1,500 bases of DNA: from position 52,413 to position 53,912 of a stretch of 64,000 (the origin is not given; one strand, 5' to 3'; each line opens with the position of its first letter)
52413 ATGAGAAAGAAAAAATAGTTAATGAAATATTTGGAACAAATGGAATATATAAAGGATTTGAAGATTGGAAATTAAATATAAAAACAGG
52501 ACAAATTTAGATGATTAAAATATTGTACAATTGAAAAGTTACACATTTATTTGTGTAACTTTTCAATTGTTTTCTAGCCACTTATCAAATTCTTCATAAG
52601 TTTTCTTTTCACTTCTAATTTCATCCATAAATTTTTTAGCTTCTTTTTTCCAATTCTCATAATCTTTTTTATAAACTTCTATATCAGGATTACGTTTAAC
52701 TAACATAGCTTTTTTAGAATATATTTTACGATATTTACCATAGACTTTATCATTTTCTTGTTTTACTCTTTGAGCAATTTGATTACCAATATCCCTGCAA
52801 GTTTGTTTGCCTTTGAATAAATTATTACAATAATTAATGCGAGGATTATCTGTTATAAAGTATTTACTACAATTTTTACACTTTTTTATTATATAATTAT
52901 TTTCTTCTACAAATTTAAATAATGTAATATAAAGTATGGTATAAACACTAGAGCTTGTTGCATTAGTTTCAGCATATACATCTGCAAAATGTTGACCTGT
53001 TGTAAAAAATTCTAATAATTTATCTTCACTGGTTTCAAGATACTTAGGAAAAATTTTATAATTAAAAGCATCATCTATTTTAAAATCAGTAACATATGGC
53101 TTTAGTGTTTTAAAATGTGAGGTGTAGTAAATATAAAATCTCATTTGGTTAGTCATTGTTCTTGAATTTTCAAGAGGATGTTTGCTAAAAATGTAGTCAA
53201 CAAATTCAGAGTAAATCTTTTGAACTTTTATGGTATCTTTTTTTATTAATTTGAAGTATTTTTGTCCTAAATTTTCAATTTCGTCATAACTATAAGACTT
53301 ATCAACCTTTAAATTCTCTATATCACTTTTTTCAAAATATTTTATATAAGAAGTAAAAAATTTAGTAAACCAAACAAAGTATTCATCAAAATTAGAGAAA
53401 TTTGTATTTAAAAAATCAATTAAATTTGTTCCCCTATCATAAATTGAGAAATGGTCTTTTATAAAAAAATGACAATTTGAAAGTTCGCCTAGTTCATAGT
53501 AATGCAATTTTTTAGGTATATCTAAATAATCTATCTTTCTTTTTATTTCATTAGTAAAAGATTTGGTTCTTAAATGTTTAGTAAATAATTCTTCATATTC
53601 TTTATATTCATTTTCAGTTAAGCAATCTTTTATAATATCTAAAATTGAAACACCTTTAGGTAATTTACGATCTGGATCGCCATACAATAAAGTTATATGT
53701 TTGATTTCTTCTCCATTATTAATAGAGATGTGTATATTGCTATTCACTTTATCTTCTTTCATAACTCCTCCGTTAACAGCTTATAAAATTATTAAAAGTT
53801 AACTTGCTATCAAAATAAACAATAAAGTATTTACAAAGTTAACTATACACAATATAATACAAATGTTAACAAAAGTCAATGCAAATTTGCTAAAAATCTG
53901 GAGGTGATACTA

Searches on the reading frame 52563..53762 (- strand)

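Call 25: search_protein_families(library=pfam, proteins=[window:52563-53762:-], max_evalue=0.001)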
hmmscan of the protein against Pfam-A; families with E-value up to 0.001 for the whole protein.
window:52563-53762:- (399 aa): 1 family
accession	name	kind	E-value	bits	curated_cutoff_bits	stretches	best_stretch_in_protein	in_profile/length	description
PF19553.4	DUF6076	-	5.2e-12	46.3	23.5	1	269-393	29-153/168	Family of unknown function (DUF6076)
